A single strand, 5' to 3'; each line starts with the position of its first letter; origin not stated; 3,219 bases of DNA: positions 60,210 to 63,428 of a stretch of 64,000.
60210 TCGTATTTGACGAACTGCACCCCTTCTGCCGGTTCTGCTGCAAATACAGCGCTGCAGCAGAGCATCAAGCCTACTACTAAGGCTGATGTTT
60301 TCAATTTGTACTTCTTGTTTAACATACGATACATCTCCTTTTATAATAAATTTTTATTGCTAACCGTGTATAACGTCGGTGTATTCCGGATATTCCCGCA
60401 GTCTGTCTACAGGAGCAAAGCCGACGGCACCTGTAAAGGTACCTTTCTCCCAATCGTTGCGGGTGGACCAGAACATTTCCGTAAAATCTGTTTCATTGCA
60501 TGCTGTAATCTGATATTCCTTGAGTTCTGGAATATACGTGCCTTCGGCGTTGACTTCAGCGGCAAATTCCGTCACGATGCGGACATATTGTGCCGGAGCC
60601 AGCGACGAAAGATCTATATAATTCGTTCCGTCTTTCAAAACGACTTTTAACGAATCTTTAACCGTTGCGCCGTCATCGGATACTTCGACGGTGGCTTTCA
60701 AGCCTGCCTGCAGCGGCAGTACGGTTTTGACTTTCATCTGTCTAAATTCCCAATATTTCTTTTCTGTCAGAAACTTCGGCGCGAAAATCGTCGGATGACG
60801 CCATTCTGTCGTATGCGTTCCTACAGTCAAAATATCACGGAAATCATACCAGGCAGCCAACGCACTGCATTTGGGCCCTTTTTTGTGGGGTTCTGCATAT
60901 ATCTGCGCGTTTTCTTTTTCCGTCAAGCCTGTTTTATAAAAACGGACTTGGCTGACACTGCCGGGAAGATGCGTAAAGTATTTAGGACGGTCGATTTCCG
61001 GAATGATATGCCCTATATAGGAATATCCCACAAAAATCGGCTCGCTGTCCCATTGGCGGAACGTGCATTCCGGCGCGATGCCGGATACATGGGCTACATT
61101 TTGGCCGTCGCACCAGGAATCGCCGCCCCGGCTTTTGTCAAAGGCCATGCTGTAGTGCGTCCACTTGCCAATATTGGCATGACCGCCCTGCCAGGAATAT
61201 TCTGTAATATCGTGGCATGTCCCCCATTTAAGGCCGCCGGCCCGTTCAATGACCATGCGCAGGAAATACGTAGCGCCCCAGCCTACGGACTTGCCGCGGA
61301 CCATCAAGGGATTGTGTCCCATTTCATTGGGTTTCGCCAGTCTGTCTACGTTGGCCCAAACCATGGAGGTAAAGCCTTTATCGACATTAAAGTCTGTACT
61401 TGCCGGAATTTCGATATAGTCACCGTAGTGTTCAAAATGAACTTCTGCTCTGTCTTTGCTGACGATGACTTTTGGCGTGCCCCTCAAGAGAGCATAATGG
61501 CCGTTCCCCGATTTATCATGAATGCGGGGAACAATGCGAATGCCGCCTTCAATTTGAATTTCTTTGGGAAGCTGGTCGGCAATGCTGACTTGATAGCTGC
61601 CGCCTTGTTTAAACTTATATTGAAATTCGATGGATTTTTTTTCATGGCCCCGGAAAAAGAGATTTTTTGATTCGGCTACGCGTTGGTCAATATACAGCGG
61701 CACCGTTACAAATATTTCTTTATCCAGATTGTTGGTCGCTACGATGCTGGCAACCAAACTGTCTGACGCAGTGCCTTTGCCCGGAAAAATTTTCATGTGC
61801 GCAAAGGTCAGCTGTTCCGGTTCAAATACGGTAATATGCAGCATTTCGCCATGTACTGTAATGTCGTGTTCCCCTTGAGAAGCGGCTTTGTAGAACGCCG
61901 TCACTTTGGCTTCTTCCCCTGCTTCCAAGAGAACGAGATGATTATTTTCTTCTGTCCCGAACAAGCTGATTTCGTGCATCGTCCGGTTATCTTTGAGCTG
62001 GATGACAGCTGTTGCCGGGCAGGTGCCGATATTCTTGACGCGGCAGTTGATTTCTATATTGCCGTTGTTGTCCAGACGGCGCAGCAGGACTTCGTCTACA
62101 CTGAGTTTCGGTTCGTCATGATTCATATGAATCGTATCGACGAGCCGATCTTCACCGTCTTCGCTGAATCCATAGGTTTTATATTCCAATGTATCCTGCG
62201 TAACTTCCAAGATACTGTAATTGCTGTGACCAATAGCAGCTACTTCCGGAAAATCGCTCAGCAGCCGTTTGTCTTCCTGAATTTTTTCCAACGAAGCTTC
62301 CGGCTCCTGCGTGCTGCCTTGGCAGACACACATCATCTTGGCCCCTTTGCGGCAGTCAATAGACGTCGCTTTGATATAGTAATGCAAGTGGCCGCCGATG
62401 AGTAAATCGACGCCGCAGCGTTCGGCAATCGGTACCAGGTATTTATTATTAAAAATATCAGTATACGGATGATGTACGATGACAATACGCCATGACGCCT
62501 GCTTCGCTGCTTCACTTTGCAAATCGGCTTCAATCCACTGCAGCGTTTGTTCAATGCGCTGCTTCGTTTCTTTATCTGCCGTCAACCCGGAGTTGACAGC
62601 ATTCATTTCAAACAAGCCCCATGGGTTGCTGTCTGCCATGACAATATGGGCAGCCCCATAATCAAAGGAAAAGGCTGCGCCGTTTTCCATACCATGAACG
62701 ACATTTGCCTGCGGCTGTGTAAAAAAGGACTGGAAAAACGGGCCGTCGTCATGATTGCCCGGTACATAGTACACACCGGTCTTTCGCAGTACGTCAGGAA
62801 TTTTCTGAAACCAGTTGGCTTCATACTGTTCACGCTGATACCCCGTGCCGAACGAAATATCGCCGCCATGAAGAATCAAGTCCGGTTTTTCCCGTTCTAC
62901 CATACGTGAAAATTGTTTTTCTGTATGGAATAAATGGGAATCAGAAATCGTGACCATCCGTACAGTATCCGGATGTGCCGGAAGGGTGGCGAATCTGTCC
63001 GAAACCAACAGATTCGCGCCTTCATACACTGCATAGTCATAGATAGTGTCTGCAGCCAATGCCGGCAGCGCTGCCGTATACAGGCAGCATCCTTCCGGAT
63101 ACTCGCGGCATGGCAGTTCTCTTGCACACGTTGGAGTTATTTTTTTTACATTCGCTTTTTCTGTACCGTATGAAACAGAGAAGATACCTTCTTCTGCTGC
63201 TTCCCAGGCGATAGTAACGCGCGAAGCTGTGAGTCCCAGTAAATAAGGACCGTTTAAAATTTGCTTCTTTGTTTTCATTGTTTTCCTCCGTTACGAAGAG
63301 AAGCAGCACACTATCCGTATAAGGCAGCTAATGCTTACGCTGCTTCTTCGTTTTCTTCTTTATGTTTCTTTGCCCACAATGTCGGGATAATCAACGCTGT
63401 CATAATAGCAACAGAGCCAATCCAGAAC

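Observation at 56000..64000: Candidate multi-compartment phytate / inositol-phosphate utilisation operon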

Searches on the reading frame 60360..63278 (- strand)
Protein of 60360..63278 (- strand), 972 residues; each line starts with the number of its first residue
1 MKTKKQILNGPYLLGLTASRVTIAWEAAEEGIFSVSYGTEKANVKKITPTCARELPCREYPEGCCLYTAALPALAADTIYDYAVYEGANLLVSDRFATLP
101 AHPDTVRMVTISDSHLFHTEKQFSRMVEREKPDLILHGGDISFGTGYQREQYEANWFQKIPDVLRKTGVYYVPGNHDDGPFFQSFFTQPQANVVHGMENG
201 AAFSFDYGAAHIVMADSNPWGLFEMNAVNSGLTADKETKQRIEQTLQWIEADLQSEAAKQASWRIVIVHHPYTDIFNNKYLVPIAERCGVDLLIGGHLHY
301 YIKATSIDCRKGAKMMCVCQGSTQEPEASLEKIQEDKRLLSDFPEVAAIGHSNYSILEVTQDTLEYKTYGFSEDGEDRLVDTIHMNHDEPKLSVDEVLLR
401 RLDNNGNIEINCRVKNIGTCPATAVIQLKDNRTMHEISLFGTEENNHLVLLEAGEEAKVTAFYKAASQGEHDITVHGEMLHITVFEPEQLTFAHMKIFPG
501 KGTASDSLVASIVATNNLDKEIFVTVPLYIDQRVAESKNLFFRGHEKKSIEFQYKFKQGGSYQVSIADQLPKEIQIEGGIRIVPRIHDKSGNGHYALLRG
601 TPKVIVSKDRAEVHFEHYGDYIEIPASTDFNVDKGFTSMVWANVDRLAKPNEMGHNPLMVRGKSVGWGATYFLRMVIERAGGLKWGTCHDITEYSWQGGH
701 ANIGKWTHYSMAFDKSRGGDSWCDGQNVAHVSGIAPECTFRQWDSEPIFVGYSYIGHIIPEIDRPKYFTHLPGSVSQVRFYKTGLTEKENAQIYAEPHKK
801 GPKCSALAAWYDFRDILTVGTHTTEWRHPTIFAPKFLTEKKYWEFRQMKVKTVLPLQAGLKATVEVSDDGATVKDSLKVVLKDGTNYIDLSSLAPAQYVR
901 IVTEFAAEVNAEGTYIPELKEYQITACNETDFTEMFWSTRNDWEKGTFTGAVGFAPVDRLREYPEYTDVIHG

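Call 3: search_protein_families(library=pfam, proteins=[window:60360-63278:-], max_evalue=0.01)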
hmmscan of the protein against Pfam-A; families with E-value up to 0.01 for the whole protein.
window:60360-63278:- (972 aa): 4 families
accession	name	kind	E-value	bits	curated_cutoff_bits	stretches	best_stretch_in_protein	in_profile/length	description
PF00149.33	Metallophos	-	1.5e-15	58.5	21.5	1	109-301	4-191/191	Calcineurin-like phosphoesterase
PF12850.12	Metallophos_2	-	3.2e-07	30.9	27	1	107-326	2-138/154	Calcineurin-like phosphoesterase superfamily domain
PF13385.13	Laminin_G_3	-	7.5e-07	29.8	27.6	1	619-789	4-149/151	Concanavalin A-like lectin/glucanases superfamily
PF07705.17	CARDB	-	0.0027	18.3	22.7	0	390-476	2-82/101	CARDB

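Call 4: search_protein_families(library=ncbifam, proteins=[window:60360-63278:-], max_evalue=0.01)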
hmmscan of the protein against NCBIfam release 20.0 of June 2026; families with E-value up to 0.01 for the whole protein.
window:60360-63278:- (972 aa): 1 family
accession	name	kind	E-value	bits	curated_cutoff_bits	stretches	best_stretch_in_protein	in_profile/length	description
TIGR00040.1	yfcE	subfamily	8.3e-06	26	56.25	0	107-178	2-63/158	YfcE family phosphodiesterase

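Call 7: search_solved_structures(query=window:60360-63278:-, max_evalue=1)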
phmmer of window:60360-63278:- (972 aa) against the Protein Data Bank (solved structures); distinct sequences matched with E-value up to 1: 8.
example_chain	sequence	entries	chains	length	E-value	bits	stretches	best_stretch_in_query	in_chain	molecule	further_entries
2dxl_A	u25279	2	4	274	0.004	18.1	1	128-292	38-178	Phosphohydrolase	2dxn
2zo9_B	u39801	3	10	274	0.0041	18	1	128-292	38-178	Phosphohydrolase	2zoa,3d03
3pqe_A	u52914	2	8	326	0.077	13.8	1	305-380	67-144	L-lactate dehydrogenase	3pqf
3pqd_A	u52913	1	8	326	0.08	13.7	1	305-380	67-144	L-lactate dehydrogenase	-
4q36_A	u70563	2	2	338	0.48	11.2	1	593-686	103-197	Putative uncharacterized protein tcp24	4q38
4mfj_A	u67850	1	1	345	0.5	11.1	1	593-686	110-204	Putative uncharacterized protein tcp24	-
4mfk_A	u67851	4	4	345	0.53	11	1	593-686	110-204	Putative uncharacterized protein tcp24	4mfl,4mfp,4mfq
3sk1_A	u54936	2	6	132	0.69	10.7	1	253-283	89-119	EhpR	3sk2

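Call 10: find_homologous_proteins(query=window:60360-63278:-)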
Query window:60360-63278:- (972 aa): 115 proteins with E <= 0.001 among 8000 candidates.
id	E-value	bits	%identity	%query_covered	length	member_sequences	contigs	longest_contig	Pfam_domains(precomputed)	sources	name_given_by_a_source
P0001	0.0e+0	2167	94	100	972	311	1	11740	PF12850.13,PF13385.14,PF00149.34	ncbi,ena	-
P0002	0.0e+0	2058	88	100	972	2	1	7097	PF12850.13,PF13385.14,PF00149.34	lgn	-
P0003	0.0e+0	1773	75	100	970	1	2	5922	PF12850.13,PF13385.14,PF00149.34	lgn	-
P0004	0.0e+0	1749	74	100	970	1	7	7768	PF12850.13,PF13385.14,PF00149.34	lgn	-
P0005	0.0e+0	1684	73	99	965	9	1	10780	PF12850.13,PF13385.14,PF00149.34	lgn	-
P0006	0.0e+0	1649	71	100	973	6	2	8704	PF12850.13,PF13385.14,PF00149.34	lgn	-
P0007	0.0e+0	1622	69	100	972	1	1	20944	PF12850.13,PF13385.14,PF00149.34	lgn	-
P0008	0.0e+0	1602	69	100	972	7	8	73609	PF12850.13,PF13385.14,PF00149.34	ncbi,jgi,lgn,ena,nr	ncbi:MAG: metallophosphoesterase [Megasphaera sp.]|jgi:predicted MPP superfamily phosphohydrolase|nr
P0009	0.0e+0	1589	68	100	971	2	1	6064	PF12850.13,PF00149.34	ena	-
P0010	0.0e+0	1584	68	100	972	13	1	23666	PF12850.13,PF00149.34,PF16656.12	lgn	-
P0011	0.0e+0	1554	66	100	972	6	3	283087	PF12850.13,PF13385.14,PF00149.34,PF16656.12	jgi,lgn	jgi:UDP-2,3-diacylglucosamine pyrophosphatase LpxH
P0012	0.0e+0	1536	66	100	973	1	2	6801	PF12850.13,PF13385.14,PF00149.34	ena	-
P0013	0.0e+0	1533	66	100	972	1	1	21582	PF13385.14,PF00149.34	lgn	-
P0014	0.0e+0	1517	65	100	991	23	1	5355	PF12850.13,PF13385.14,PF00149.34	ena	-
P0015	0.0e+0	1511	64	100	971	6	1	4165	PF13385.14,PF00149.34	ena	-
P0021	0.0e+0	1446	62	100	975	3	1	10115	PF12850.13,PF00149.34,PF16656.12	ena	-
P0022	0.0e+0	1435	61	100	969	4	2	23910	PF12850.13,PF00149.34,PF16656.12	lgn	-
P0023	0.0e+0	1435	61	100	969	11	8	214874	PF12850.13,PF00149.34,PF16656.12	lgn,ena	-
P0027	0.0e+0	1402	61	99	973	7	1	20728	PF12850.13,PF13385.14,PF00149.34,PF16656.12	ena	-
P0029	0.0e+0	1397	60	100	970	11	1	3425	PF12850.13,PF13385.14,PF00149.34,PF16656.12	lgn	-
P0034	0.0e+0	1365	58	100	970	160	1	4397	PF13385.14,PF00149.34,PF16656.12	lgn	-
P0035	0.0e+0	1364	59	100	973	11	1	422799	PF12850.13,PF13385.14,PF00149.34,PF16656.12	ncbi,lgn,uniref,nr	ncbi:3',5'-cyclic AMP phosphodiesterase CpdA [Propionispira arboris]|uniref:3',5'-cyclic AMP phospho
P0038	0.0e+0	1361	58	100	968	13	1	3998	PF12850.13,PF13385.14,PF00149.34,PF16656.12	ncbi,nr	ncbi:MAG: metallophosphoesterase [Selenomonas sp.]|nr:metallophosphoesterase [Selenomonas sp.]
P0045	0.0e+0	1322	57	100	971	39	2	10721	PF12850.13,PF13385.14,PF00149.34,PF16656.12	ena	-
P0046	0.0e+0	1296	56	100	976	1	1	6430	PF12850.13,PF00149.34,PF16656.12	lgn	-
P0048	0.0e+0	1295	57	100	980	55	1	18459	PF12850.13,PF13385.14,PF00149.34,PF16656.12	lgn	-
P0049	0.0e+0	1276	55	100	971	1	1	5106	PF12850.13,PF13385.14,PF00149.34,PF16656.12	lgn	-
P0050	0.0e+0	1275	55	100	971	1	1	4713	PF12850.13,PF13385.14,PF00149.34,PF16656.12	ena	-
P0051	0.0e+0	1273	55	100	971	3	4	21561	PF12850.13,PF13385.14,PF00149.34,PF16656.12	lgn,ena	-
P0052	0.0e+0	1272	55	100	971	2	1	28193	PF12850.13,PF13385.14,PF00149.34,PF16656.12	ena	-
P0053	0.0e+0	1272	55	100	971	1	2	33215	PF12850.13,PF13385.14,PF00149.34,PF16656.12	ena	-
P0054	0.0e+0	1271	55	100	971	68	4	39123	PF12850.13,PF13385.14,PF00149.34,PF16656.12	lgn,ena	-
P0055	0.0e+0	1270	55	100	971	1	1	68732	PF12850.13,PF13385.14,PF00149.34,PF16656.12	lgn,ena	-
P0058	0.0e+0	1267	55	100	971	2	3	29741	PF12850.13,PF13385.14,PF00149.34,PF16656.12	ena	-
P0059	0.0e+0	1266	55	100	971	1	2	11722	PF12850.13,PF13385.14,PF00149.34,PF16656.12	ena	-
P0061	0.0e+0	1265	55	100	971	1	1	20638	PF12850.13,PF13385.14,PF00149.34,PF16656.12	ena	-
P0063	0.0e+0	1261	55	100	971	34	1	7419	PF13385.14,PF00149.34,PF16656.12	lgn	-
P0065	0.0e+0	1252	55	100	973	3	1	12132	PF12850.13,PF13385.14,PF00149.34,PF16656.12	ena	-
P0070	0.0e+0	1183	52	99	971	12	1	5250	PF00149.34,PF16656.12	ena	-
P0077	0.0e+0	1154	51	100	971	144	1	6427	PF12850.13,PF00149.34,PF16656.12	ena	-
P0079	0.0e+0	1141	50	99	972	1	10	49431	PF12850.13,PF00149.34,PF16656.12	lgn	-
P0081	0.0e+0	1119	49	99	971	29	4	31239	PF12850.13,PF00149.34,PF16656.12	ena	-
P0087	0.0e+0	1099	49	100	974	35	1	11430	PF13385.14,PF00149.34,PF16656.12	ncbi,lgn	ncbi:MAG: metallophosphoesterase family protein [Mitsuokella sp.]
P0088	0.0e+0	1095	49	100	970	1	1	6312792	PF12850.13,PF13385.14,PF00149.34,PF16656.12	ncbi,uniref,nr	ncbi:metallophosphoesterase family protein [Clostridium sp. JS66]|uniref:metallophosphoesterase fami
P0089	0.0e+0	1090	49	99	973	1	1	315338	PF12850.13,PF13385.14,PF00149.34,PF16656.12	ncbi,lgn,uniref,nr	ncbi:metallophosphoesterase family protein [Clostridium sp. P21]|uniref:Metallophosphoesterase famil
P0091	0.0e+0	1013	46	100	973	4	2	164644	PF12850.13,PF13385.14,PF00149.34,PF16656.12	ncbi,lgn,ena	-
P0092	2.0e-293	994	45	99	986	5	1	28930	PF12850.13,PF13385.14,PF00149.34,PF16656.12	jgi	jgi:predicted phosphodiesterase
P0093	6.7e-293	992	46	100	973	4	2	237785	PF12850.13,PF13385.14,PF00149.34,PF16656.12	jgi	jgi:predicted phosphodiesterase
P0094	1.7e-291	988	45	99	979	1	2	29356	PF12850.13,PF13385.14,PF00149.34,PF16656.12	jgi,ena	-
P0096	6.5e-288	976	45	99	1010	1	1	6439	PF12850.13,PF13385.14,PF00149.34,PF16656.12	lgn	-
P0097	7.0e-286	969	46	99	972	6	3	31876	PF12850.13,PF13385.14,PF00149.34,PF16656.12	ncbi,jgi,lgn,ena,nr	ncbi:MAG: metallophosphoesterase [Firmicutes bacterium]|nr:metallophosphoesterase [Bacillota bacteri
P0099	1.5e-280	951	45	99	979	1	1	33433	PF12850.13,PF13385.14,PF00149.34,PF16656.12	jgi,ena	-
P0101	1.7e-271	921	43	100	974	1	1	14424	PF12850.13,PF13385.14,PF00149.34,PF16656.12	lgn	-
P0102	4.8e-269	913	43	99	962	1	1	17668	PF12850.13,PF00149.34,PF16656.12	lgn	-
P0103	3.0e-263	894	43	99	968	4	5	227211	PF12850.13,PF13385.14,PF00149.34,PF16656.12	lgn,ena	-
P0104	1.2e-260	885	53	74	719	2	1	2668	PF00149.34,PF16656.12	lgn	-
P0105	2.2e-258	878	42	100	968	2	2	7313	PF12850.13,PF13385.14,PF00149.34,PF16656.12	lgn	-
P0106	1.4e-252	859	41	100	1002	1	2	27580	PF12850.13,PF13385.14,PF00149.34,PF16656.12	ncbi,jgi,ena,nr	ncbi:MAG: metallophosphoesterase [Firmicutes bacterium]|nr:metallophosphoesterase [Bacillota bacteri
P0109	1.1e-185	637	36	99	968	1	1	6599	PF00149.34,PF16656.12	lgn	-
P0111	1.2e-176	607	34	100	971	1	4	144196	PF00149.34,PF16656.12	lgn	-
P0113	1.0e-172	594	35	99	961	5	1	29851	PF12850.13,PF00149.34,PF16656.12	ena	-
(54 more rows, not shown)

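Call 13: find_encoding_contigs(protein=P0001, flank=10000, max_places=4)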
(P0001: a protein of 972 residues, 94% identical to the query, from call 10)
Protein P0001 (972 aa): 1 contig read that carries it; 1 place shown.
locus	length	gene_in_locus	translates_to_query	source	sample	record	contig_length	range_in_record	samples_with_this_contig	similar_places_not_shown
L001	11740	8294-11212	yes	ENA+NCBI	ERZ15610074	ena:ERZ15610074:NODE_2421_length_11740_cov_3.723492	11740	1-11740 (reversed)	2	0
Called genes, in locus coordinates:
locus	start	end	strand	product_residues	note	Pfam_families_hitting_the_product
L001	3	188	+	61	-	?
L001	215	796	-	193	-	-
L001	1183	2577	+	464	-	PF07690:MFS_1, PF13347:MFS_2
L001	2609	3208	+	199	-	PF13189:Cytidylate_kin2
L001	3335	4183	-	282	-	PF02311:AraC_binding, PF07883:Cupin_2 (weak), PF12833:HTH_18, PF00165:HTH_AraC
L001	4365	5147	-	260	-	PF01408:GFO_IDH_MocA (weak), PF02894:GFO_IDH_MocA_C, PF22725:GFO_IDH_MocA_C3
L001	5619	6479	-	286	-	PF02311:AraC_binding (weak), PF07883:Cupin_2, PF00165:HTH_AraC, PF12833:HTH_18, PF00165:HTH_AraC (weak)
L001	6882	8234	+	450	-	PF07690:MFS_1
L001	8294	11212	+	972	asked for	PF00149:Metallophos, PF12850:Metallophos_2 (weak), PF13385:Laminin_G_3 (faint)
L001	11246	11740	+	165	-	?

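Call 14: find_encoding_contigs(protein=window:60360-63278:-, flank=10000, max_places=4)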
Protein window:60360-63278:- (972 aa): 1 contig read that carries it; 1 place shown.
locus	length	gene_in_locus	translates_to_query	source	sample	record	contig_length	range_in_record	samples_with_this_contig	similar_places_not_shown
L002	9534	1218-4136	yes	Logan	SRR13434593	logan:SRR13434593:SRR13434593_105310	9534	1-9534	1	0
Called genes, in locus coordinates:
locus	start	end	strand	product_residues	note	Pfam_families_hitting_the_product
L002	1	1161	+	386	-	?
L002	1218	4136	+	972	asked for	PF00149:Metallophos, PF12850:Metallophos_2 (weak), PF13385:Laminin_G_3 (weak)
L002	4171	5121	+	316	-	PF14566:PTPlike_phytase, PF22741:PTP-NADK (weak), PF22784:PTP-SAK (weak), PF22785:Tc-R-P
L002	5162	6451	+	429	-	-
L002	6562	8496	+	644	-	PF00782:DSPc (faint), PF14566:PTPlike_phytase, PF22741:PTP-NADK (faint), PF22785:Tc-R-P (weak), PF14566:PTPlike_phytase, PF22785:Tc-R-P (weak)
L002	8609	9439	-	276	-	PF12784:PDDEXK_2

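Call 16: find_related_loci(query=A1, collection=genome_contigs, flank=10000)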
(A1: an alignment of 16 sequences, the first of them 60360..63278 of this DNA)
Query A1 (972 aa) in genome_contigs; peptide patterns used: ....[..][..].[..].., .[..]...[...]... (x = any residue, [..] = any of these).
79 stretches matched a pattern; 64 encode a relative of the query (tblastn E <= 1e-3); 60 distinct loci.
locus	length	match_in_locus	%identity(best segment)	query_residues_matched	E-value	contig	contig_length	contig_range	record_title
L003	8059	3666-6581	98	1-972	0e+0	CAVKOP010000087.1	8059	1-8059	Lachnospiraceae bacterium isolate G02632-L1_cleanbin_000014 genome assembly, contig: Spades_G02632-L1_contig_1979, whole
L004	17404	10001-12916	98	1-972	0e+0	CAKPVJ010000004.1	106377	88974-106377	MAG: uncultured Megasphaera sp. isolate REFINED_METABAT215_TOP10_CONTIGS_1500_ASSEMBLY_K77_MERGED__Hadza_MoBio_hadza-E-H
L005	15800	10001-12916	94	1-972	0e+0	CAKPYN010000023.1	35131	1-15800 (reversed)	MAG: uncultured Megasphaera sp. isolate REFINED_METABAT215_TOP10_CONTIGS_1500_ASSEMBLY_K77_MERGED__Hadza_MoBio_hadza-E-H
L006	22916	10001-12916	93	1-972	0e+0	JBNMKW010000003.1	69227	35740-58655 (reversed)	MAG: Megasphaera sp. isolate CM_BacMeg1398.33 k141_163601_length_69227_cov_16.9963, whole genome shotgun sequence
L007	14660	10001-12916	71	1-972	0e+0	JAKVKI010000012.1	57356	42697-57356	MAG: Megasphaera sp. isolate UW_MP_MEG1_1 Ga0455793_000236, whole genome shotgun sequence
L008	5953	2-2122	96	266-972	0e+0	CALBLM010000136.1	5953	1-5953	MAG TPA_asm: uncultured Megasphaera sp. isolate SRR1747059_bin.63_CONCOCT_v1.1_MAG genome assembly, contig: ERZ808291.29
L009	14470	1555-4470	66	1-972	0e+0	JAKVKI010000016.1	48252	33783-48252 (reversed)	MAG: Megasphaera sp. isolate UW_MP_MEG1_1 Ga0455793_000307, whole genome shotgun sequence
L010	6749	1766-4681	65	1-972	0e+0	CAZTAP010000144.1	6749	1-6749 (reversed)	MAG TPA_asm: uncultured Selenomonadaceae bacterium isolate binchicken_co41_280 genome assembly, contig: NODE_11075_lengt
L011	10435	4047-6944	63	5-972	0e+0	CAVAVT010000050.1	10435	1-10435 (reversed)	bacterium isolate G02643-L1_cleanbin_000009 genome assembly, contig: Spades_G02643-L1_contig_2218, whole genome shotgun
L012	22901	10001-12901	61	5-972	0e+0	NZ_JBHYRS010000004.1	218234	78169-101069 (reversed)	Mitsuokella sp. WILCCON 0060 NODE_4_length_218234_cov_396.156351, whole genome shotgun sequence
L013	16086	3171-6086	60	1-972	0e+0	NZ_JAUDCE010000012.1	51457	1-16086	Megamonas hypermegale strain ET432 ET432_scaffold_12, whole genome shotgun sequence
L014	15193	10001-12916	69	1-972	0e+0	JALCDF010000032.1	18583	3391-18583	MAG: Megasphaera sp. isolate UW_MP_MEG3_1 Ga0455799_000684, whole genome shotgun sequence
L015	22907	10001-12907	60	3-972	0e+0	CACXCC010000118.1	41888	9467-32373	MAG: uncultured Veillonellaceae bacterium isolate RUG11126 genome assembly, contig: RUG11126_asm_118, whole genome shotg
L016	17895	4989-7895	58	3-972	0e+0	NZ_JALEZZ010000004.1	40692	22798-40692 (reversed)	MAG: Selenomonas sp. isolate SUG490 k141_234129, whole genome shotgun sequence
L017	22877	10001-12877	60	7-972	0e+0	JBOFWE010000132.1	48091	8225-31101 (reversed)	MAG: Selenomonadaceae bacterium isolate WFFMC_MAG_560 k139_106186_flag=0_multi=18.8612_len=48091, whole genome shotgun s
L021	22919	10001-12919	59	1-972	0e+0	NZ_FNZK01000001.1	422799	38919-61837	Propionispira arboris strain DSM 2179, whole genome shotgun sequence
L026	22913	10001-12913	55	1-972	0e+0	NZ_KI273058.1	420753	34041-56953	Mitsuokella sp. oral taxon 131 str. W9106 Scaffold25, whole genome shotgun sequence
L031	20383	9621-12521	50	7-972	0e+0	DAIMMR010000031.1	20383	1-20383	MAG TPA_asm: Clostridium sp. isolate CTOTU40300 NODE_2411_length_20383_cov_8.233176, whole genome shotgun sequence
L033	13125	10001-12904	50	5-972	0e+0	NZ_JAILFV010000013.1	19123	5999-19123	MAG: Anaerovibrio sp. isolate RUI081 k141_1672968_flag=0_multi=16.9916_len=19123, whole genome shotgun sequence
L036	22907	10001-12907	64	1-968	0e+0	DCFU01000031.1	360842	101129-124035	MAG TPA_asm: Megamonas sp. UBA1796 UBA1796_contig_2895, whole genome shotgun sequence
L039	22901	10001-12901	61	5-972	0e+0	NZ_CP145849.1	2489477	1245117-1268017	Mitsuokella multacida strain DSM 20544 chromosome, complete genome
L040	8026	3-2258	59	223-972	0e+0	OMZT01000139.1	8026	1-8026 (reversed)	uncultured Veillonellaceae bacterium isolate RUG114 genome assembly, contig: k87_34408894, whole genome shotgun sequence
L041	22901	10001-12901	61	5-972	0e+0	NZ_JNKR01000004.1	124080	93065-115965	Mitsuokella jalaludinii DSM 13811 T518DRAFT_scaffold00004.4_C, whole genome shotgun sequence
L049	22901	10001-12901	61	5-972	0e+0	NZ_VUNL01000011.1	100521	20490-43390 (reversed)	Selenomonas montiformis strain WCA-380-WT-3B3 seq11, whole genome shotgun sequence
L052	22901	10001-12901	39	8-971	0e+0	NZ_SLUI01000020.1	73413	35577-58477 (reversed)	Anaerospora hongkongensis strain DSM 15969 Ga0310510_120, whole genome shotgun sequence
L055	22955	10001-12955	35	3-972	0e+0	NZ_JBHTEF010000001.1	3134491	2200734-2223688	Schaalia naturae strain CCUG 56698 tig00000001, whole genome shotgun sequence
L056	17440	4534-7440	35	11-972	0e+0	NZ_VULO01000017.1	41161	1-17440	Scrofimicrobium canadense strain WB03_NA08 seq17, whole genome shotgun sequence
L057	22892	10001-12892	43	8-972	0e+0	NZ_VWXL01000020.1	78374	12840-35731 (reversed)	Caproicibacter fermentans strain EA1 CAFE_20, whole genome shotgun sequence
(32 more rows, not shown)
